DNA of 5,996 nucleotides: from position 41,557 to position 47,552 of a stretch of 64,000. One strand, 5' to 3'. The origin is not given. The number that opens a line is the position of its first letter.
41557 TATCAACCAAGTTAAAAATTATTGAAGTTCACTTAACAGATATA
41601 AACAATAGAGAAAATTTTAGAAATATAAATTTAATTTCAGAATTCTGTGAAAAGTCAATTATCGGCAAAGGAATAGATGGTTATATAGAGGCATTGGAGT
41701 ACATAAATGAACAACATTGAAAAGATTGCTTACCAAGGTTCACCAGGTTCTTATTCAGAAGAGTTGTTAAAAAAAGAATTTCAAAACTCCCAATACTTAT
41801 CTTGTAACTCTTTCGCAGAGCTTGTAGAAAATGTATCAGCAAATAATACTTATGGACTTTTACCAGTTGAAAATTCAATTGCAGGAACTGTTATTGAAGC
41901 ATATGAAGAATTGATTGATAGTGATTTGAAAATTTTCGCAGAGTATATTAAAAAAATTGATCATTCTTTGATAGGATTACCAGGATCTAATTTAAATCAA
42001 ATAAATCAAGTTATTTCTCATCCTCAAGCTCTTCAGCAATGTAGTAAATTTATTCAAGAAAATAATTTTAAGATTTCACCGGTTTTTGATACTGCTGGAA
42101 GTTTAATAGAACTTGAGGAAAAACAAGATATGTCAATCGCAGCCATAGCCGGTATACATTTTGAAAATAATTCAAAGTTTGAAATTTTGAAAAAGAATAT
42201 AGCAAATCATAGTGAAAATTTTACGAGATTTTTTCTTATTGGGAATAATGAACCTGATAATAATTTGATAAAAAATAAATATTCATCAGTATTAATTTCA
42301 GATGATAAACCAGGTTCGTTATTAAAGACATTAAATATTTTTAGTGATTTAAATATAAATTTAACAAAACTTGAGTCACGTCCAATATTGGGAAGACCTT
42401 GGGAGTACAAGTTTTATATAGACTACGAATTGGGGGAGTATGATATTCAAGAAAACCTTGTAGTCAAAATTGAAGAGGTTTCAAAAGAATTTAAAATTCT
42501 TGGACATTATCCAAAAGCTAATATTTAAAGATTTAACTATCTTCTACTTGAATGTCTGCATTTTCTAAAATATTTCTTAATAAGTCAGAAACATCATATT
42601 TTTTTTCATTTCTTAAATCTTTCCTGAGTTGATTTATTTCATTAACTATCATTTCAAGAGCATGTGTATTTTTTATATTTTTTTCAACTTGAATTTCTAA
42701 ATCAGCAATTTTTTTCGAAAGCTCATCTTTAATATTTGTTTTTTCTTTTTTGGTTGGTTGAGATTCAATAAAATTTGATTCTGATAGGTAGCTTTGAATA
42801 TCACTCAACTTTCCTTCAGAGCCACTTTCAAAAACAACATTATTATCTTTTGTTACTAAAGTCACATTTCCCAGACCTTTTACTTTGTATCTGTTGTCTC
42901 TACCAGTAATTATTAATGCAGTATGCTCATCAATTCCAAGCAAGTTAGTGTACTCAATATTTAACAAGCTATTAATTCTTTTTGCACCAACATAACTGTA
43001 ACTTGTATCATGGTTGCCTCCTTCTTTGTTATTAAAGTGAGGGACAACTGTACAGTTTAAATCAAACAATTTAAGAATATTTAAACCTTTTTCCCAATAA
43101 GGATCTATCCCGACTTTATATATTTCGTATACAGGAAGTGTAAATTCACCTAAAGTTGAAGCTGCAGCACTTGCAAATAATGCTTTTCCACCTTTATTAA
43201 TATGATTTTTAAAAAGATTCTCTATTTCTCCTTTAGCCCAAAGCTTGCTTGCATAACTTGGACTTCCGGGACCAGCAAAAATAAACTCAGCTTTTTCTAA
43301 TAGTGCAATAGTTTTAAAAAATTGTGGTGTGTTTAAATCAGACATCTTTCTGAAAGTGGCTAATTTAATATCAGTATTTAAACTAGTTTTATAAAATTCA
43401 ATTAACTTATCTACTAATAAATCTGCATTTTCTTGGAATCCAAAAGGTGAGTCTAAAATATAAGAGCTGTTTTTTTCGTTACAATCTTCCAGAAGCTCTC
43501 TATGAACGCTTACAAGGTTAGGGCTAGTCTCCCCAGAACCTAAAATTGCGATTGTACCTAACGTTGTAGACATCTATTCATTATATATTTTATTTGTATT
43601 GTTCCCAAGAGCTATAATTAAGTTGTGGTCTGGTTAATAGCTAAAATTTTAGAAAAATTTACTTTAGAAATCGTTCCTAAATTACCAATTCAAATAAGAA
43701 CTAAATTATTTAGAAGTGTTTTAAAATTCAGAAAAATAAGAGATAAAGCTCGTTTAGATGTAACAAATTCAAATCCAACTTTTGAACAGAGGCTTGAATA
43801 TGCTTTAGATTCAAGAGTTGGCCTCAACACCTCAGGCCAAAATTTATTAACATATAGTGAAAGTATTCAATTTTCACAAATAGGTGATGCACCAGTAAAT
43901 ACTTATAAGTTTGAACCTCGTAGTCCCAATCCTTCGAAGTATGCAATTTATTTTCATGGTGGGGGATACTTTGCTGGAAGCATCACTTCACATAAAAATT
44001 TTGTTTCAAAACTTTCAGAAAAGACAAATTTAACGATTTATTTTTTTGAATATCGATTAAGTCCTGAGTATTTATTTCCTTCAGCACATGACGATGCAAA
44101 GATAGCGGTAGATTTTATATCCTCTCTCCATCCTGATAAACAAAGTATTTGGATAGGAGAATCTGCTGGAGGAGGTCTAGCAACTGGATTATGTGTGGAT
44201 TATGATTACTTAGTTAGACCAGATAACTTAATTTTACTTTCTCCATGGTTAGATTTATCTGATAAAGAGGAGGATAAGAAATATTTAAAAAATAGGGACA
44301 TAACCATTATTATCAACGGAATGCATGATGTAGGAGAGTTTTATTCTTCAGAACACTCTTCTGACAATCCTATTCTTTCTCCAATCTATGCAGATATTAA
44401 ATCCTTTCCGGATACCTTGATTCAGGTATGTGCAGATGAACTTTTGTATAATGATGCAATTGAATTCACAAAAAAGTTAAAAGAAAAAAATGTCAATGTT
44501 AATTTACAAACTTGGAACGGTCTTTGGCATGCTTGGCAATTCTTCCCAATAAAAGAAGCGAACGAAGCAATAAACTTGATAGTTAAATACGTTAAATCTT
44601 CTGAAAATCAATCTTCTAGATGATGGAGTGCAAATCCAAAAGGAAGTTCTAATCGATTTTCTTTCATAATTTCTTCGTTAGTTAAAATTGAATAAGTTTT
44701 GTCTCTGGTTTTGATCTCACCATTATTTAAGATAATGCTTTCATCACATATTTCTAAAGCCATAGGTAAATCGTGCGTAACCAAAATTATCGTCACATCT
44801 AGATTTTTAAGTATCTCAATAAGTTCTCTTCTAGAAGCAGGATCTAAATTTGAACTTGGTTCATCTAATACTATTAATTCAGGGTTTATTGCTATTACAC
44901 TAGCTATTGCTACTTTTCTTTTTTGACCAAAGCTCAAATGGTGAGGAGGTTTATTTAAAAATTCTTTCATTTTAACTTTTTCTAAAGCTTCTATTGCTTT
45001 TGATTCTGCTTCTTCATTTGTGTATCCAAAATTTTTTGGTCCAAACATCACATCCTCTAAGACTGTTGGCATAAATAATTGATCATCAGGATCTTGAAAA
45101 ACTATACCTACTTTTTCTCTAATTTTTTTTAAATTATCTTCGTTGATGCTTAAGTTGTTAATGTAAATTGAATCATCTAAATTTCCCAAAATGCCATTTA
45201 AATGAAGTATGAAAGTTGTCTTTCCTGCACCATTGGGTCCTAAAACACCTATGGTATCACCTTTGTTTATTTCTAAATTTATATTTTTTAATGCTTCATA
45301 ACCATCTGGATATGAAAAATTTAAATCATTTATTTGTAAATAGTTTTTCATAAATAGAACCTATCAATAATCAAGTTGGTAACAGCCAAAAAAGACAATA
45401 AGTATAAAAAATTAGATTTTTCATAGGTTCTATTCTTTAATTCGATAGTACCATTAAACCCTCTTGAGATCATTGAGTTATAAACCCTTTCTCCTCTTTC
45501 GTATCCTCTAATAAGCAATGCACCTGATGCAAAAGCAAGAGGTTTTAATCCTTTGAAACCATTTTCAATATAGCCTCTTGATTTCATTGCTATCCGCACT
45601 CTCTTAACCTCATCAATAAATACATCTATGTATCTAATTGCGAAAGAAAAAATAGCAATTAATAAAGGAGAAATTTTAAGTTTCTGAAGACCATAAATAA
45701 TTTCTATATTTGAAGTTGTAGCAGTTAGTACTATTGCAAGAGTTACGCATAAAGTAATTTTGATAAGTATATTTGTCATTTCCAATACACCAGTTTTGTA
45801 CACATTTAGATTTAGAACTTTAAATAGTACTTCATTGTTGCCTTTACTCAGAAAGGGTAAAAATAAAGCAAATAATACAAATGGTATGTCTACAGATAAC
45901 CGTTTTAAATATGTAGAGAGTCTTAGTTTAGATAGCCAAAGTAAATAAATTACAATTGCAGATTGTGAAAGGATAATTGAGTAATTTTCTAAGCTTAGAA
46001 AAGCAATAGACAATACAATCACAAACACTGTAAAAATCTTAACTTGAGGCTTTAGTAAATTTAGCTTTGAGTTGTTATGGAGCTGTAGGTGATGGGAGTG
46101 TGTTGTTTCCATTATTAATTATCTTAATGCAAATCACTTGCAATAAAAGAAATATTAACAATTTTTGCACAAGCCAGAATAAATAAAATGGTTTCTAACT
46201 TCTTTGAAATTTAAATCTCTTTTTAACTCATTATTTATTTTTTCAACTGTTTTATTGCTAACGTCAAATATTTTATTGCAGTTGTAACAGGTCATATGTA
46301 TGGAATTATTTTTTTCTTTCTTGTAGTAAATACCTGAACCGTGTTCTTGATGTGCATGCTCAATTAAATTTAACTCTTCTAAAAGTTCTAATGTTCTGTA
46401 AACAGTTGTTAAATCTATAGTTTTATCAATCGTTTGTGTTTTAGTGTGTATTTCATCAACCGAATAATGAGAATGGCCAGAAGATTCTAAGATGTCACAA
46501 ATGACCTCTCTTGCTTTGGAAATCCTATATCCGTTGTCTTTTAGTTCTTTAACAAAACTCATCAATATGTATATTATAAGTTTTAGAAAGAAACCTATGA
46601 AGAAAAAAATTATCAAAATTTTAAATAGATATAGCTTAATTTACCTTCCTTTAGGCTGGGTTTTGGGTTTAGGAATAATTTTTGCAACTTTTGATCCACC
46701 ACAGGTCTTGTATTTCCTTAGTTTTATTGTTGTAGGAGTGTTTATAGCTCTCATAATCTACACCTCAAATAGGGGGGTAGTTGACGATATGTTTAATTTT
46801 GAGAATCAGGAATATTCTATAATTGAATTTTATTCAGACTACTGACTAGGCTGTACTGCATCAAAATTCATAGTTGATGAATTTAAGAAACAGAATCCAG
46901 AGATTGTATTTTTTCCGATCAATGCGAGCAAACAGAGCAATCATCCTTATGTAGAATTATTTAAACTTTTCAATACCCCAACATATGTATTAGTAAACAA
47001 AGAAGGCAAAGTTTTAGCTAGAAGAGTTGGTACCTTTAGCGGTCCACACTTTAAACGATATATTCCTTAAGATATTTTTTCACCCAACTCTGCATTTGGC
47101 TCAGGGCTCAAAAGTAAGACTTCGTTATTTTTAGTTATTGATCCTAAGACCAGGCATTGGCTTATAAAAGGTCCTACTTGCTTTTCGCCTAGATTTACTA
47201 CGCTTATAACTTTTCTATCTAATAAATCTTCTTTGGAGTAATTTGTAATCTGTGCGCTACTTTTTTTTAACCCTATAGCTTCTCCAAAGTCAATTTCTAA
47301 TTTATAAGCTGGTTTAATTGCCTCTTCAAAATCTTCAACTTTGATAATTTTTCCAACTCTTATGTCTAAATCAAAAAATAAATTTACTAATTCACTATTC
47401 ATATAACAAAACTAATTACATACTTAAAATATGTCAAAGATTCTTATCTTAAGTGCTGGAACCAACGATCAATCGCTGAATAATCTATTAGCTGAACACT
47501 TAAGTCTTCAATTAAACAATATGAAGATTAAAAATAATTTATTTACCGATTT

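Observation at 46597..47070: In-frame TGA exactly at the first redox cysteine of a membrane-anchored thioredoxin-fold protein: candidate UxxC selenoprotein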

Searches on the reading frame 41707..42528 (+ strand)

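Call 84: search_protein_families(library=pfam, proteins=[window:41707-42528:+], max_evalue=0.00001)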
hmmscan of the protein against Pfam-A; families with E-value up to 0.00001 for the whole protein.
window:41707-42528:+ (273 aa): 2 families
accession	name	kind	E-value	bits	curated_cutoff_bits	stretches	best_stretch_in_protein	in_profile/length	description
PF00800.23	PDT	-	3.5e-51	174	25.2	1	7-182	1-180/181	Prephenate dehydratase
PF01842.31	ACT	-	8.1e-06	26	27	0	199-236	8-44/66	ACT domain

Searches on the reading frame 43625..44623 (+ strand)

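Call 84: search_protein_families(library=pfam, proteins=[window:43625-44623:+], max_evalue=0.00001)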
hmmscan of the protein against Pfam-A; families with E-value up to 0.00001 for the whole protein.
window:43625-44623:+ (332 aa): 4 families
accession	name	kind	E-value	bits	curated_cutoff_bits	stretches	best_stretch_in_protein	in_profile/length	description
PF07859.19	Abhydrolase_3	-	4.2e-41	141.5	25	1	108-305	2-209/210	alpha/beta hydrolase fold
PF20434.5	BD-FAE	-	2.2e-09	37.6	26.8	1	102-187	11-104/215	BD-FAE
PF10340.15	Say1_Mug180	-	4.2e-08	32.9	21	1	99-250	117-279/374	Steryl acetyl hydrolase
PF12146.15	Hydrolase_4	-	3e-06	27.2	27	0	154-214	58-116/239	Serine aminopeptidase, S33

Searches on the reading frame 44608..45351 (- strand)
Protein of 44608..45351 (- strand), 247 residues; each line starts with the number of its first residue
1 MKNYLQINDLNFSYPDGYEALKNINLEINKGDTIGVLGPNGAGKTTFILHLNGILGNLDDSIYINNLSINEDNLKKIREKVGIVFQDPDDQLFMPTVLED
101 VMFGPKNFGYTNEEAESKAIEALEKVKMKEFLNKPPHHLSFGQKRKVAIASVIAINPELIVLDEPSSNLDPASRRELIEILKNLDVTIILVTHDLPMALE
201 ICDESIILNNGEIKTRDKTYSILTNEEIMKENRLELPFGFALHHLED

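Call 47: search_protein_families(library=ncbifam, proteins=[window:44608-45351:-], max_evalue=0.01)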
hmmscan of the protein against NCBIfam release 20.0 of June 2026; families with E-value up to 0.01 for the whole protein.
window:44608-45351:- (247 aa): 192 families (the best 25 are shown)
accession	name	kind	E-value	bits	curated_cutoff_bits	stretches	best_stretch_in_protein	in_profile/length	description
TIGR04521.1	ECF_ATPase_2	equivalog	1.9e-71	240.4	330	1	6-239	2-249/279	energy-coupling factor transporter ATPase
TIGR04520.1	ECF_ATPase_1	equivalog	1e-70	238.2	315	1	6-243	2-244/269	energy-coupling factor transporter ATPase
NF010157.0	PRK13636.1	equivalog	1.3e-62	211.6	463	1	3-237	4-244/285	cobalt transporter ATP-binding subunit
NF010156.0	PRK13635.1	equivalog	8.8e-61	205.5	392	1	2-243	3-248/279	energy-coupling factor ABC transporter ATP-binding protein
NF010171.0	PRK13652.1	equivalog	7e-60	202.5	476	1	5-238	4-241/277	cobalt transporter ATP-binding subunit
NF010170.0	PRK13651.1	equivalog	1.1e-58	198.6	432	2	73-236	99-266/308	cobalt transporter ATP-binding subunit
NF010155.0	PRK13634.1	equivalog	3.8e-58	197.1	413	1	15-240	17-251/290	energy-coupling factor ABC transporter ATP-binding protein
TIGR01166.1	cbiO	subfamily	7.9e-58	195.1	211.8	1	14-197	1-189/190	cobalt ABC transporter, ATP-binding protein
NF010158.0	PRK13637.1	equivalog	3.8e-55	187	390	1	7-237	5-247/287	energy-coupling factor transporter ATPase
NF010167.0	PRK13648.1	subfamily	1.7e-53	181.8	241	1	5-242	8-249/269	energy-coupling factor transporter ATPase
NF010153.0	PRK13631.1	equivalog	2e-48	165.1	463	1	18-237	39-278/320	cobalt transporter ATP-binding subunit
NF010166.0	PRK13646.1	equivalog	3.4e-48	164.4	458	1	15-237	17-248/286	energy-coupling factor transporter ATPase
TIGR00972.1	3a0107s01c2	equivalog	1e-42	146.2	343.2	1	5-227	2-235/248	phosphate ABC transporter ATP-binding protein PstB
TIGR02315.1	ABC_phnC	equivalog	1.6e-41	142.3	266.1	1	5-222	2-233/243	phosphonate ABC transporter ATP-binding protein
TIGR01186.1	proV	subfamily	1.4e-40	139.6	326.6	1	19-225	7-220/363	betaine/proline/choline family ABC transporter ATP-binding protein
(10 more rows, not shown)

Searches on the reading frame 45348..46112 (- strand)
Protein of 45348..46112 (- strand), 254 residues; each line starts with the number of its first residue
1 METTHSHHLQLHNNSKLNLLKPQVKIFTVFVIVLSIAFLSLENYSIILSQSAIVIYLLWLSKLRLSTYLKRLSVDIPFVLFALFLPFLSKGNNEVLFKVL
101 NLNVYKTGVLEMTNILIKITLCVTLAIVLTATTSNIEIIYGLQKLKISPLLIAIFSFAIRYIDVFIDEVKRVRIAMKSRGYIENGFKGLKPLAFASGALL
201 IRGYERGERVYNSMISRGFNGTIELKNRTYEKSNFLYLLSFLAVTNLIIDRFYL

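Call 47: search_protein_families(library=ncbifam, proteins=[window:45348-46112:-], max_evalue=0.01)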
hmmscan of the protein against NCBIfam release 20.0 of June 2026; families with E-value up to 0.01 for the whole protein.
window:45348-46112:- (254 aa): 2 families
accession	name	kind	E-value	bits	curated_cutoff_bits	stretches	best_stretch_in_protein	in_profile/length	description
TIGR02454.1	ECF_T_CbiQ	equivalog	1.6e-39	135.8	111.8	1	20-217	1-200/200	cobalt ECF transporter T component CbiQ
NF012029.0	PRK15485.1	equivalog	7e-06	26.2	303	1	15-208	11-208/225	energy-coupling factor ABC transporter transmembrane protein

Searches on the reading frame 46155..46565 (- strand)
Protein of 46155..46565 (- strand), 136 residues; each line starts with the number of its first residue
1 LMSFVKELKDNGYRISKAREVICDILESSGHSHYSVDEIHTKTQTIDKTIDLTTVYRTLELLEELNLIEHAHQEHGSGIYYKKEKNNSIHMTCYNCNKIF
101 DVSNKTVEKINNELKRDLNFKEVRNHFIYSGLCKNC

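Call 8: search_protein_families(library=pfam, proteins=[window:46155-46565:-], max_evalue=0.1)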
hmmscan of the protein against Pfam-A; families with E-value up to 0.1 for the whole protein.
window:46155-46565:- (136 aa): 6 families
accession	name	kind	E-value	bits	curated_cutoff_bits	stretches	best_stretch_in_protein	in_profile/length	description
PF01475.25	FUR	-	7.1e-25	87.9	23.1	1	11-124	2-115/121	Ferric uptake regulator family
PF00518.22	E6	-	0.014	16.3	27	1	83-136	64-110/110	Early Protein (E6)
PF07255.17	Benyvirus_14KDa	-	0.027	14.9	28.1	1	70-112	82-124/125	Benyvirus 14KDa protein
PF03551.20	PadR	-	0.046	14.2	27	0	50-77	29-56/75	Transcriptional regulator PadR-like family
PF20475.3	DUF6717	-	0.063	14.1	27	1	47-110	46-110/115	Family of unknown function (DUF6717)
PF12840.13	HTH_20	-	0.07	13.6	27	0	50-70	30-50/51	Helix-turn-helix domain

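Call 47: search_protein_families(library=ncbifam, proteins=[window:46155-46565:-], max_evalue=0.01)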
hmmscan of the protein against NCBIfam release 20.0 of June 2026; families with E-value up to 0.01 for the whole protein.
window:46155-46565:- (136 aa): 9 families
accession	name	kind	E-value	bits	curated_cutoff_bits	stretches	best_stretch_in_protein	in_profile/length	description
NF051892.1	TransRegFurBacil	equivalog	5.9e-19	68.6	220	1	6-136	10-143/149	ferric iron uptake transcriptional regulator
NF052545.1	TransRegPerRClab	equivalog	2.5e-17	63.2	180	1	3-136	3-134/138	transcriptional regulator PerR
NF006999.0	PRK09462.1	equivalog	2.2e-15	56.5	146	1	5-134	5-134/148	ferric iron uptake transcriptional regulator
NF051891.1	TransRegFurHelico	equivalog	3e-14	53.2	200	1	6-136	16-145/148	ferric iron uptake transcriptional regulator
NF047406.1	TransRegPerRTherm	equivalog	5.8e-11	42.7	200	1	14-136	5-125/130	manganese-dependent transcriptional regulator PerR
NF045678.1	TransRegIrrA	equivalog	1.1e-10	41.6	150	1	4-108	9-112/138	iron response transcriptional regulator IrrA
NF045677.1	FeRespRegIrr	equivalog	1.9e-10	40.9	170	1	6-108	2-103/127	Fur family transcriptional regulator Irr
NF008646.0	PRK11639.1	equivalog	0.00019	21.2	167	1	52-136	60-146/171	zinc uptake transcriptional repressor Zur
NF004170.0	PRK05638.1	equivalog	0.0029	16.2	421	1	18-87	372-434/442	threonine synthase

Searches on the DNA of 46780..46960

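Call 85: search_rna_families(source=window, start=46780, end=46960, threshold=evalue, max_evalue=10)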
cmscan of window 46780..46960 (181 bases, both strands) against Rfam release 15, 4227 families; matches with E-value up to 10: 5.
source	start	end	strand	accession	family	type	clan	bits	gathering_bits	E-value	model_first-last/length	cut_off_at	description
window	46866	46956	+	RF00267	snoR64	Gene; snRNA; snoRNA; CD-box;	-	17.4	45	1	1-94/94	no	Small nucleolar RNA R64/Z200 family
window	46856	46926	-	RF01634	ceN44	Gene; snRNA; snoRNA; CD-box;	-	13.8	70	2.9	1-74/74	no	Caenorhabditis snoRNA ceN44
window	46800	46870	-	RF01563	DdR13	Gene; snRNA; snoRNA; CD-box;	-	13.2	65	1.6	1-80/80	no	Dictyostelium snoRNA DdR13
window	46831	46916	-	RF01424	snoR118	Gene; snRNA; snoRNA; CD-box;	CL00071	13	44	2.3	1-92/92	no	small nucleolar RNA snoR118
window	46857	46925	-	RF01426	snoR126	Gene; snRNA; snoRNA; CD-box;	-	12.9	39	9.3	1-101/101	no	small nucleolar RNA snoR126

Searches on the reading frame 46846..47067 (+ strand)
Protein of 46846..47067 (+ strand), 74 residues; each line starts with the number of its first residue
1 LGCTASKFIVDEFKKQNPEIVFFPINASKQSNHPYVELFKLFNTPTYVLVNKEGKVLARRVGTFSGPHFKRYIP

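Call 21: find_related_loci(query=A2, collection=genome_contigs, flank=10000)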
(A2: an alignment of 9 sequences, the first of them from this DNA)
Query A2 (74 aa) in genome_contigs; peptide patterns used: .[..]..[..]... (x = any residue, [..] = any of these).
168 stretches matched a pattern; 48 encode a relative of the query (tblastn E <= 1e-3); 48 distinct loci.
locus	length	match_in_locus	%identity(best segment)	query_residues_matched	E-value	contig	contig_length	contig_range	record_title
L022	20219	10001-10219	68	1-73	1e-31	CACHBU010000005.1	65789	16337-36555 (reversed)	uncultured Candidatus Actinomarina sp. isolate AG-426-L21 genome assembly, contig: AG-426-L21_NODE_5, whole genome shotg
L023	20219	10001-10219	66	1-73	3e-31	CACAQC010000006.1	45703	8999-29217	uncultured Candidatus Actinomarina sp. isolate AG-349-A01 genome assembly, contig: AG-349-A01_NODE_6, whole genome shotg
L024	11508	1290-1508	66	1-73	3e-31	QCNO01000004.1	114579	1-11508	OCS155 cluster bacterium AG-426-D23 Ga0171674_104, whole genome shotgun sequence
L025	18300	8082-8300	66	1-73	5e-31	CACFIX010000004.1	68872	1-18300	uncultured Candidatus Actinomarina sp. isolate AG-410-M23 genome assembly, contig: AG-410-M23_NODE_4, whole genome shotg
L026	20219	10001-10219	64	1-73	2e-30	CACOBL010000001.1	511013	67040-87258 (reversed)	MAG: uncultured Candidatus Actinomarina sp. isolate AH-287-M22 genome assembly, contig: AH-287-M22_NODE_1, whole genome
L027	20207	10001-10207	70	1-69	2e-29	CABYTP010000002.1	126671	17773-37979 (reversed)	MAG: uncultured Candidatus Actinomarina sp. isolate AG-333-M17 genome assembly, contig: AG-333-M17_NODE_2, whole genome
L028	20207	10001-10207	68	1-69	5e-29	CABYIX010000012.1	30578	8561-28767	MAG: uncultured Candidatus Actinomarina sp. isolate AG-333-E10 genome assembly, contig: AG-333-E10_NODE_12, whole genome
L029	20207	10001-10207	67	1-69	3e-28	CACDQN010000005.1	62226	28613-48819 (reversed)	uncultured Candidatus Actinomarina sp. isolate AG-390-B19 genome assembly, contig: AG-390-B19_NODE_5, whole genome shotg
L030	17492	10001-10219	64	1-73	5e-28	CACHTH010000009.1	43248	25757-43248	uncultured Candidatus Actinomarina sp. isolate AG-912-D06 genome assembly, contig: AG-912-D06_NODE_9, whole genome shotg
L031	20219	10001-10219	64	1-73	5e-28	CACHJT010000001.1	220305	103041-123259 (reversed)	uncultured Candidatus Actinomarina sp. isolate AG-911-M23 genome assembly, contig: AG-911-M23_NODE_1, whole genome shotg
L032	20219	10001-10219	66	1-73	5e-31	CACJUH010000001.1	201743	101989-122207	uncultured Candidatus Actinomarina sp. isolate AG-447-P23 genome assembly, contig: AG-447-P23_NODE_1, whole genome shotg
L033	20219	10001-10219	62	1-73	2e-27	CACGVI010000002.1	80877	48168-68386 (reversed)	uncultured Candidatus Actinomarina sp. isolate AG-910-M10 genome assembly, contig: AG-910-M10_NODE_2, whole genome shotg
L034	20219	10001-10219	62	1-73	2e-27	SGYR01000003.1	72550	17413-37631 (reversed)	MAG: Candidatus Actinomarinales bacterium isolate MED-G97 Ca-Actinomarinales-MED-G97-C3, whole genome shotgun sequence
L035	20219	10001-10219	62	1-73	2e-27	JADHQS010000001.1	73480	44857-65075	MAG: Candidatus Actinomarina sp. isolate BS30m-G3 BS307-30m-C240, whole genome shotgun sequence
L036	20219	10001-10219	60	1-73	4e-27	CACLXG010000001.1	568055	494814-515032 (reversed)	uncultured Candidatus Actinomarina sp. isolate AG-917-O09 genome assembly, contig: AG-917-O09_NODE_1, whole genome shotg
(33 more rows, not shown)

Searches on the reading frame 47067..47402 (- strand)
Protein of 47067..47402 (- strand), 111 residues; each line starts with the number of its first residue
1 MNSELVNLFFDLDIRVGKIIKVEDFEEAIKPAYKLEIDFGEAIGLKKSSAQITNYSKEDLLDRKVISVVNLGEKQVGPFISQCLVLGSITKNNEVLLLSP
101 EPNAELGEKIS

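Call 8: search_protein_families(library=pfam, proteins=[window:47067-47402:-], max_evalue=0.1)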
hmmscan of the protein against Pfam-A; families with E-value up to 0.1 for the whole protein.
window:47067-47402:- (111 aa): 1 family
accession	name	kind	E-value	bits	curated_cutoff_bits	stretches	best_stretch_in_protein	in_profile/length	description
PF01588.26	tRNA_bind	-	6.3e-14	52.3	27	1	14-109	1-96/96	Putative tRNA binding domain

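Call 47: search_protein_families(library=ncbifam, proteins=[window:47067-47402:-], max_evalue=0.01)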
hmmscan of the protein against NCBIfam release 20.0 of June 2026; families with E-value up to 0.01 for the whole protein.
window:47067-47402:- (111 aa): 9 families
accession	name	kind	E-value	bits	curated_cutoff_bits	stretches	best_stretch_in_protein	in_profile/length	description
NF007494.0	PRK10089.1-3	equivalog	3.7e-40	136.4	109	1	8-110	8-111/112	tRNA-binding protein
TIGR02222.1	chap_CsaA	subfamily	1.2e-39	134.6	119.65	1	9-110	4-106/107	export-related chaperone CsaA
NF007495.0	PRK10089.1-4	equivalog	3.4e-34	117.8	117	1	9-110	10-112/113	tRNA-binding protein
NF007493.0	PRK10089.1-2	equivalog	1.5e-33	115.2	160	1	8-110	8-111/112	tRNA-binding protein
NF007496.0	PRK10089.1-5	equivalog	2e-29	102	171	1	8-111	6-109/109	chaperone CsaA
TIGR00399.1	metG_C_term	equivalog_domain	8.9e-14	51.5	116.65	1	7-110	37-138/139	methionine--tRNA ligase subunit beta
NF001100.0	PRK00133.1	equivalog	1.3e-13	50.4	587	1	7-110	574-675/676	methionine--tRNA ligase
NF007492.0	PRK10089.1-1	equivalog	1.2e-12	47.7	150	1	9-108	9-107/110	tRNA-binding protein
NF008900.0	PRK12267.1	equivalog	1.9e-09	36.6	598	1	8-110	547-647/648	methionine--tRNA ligase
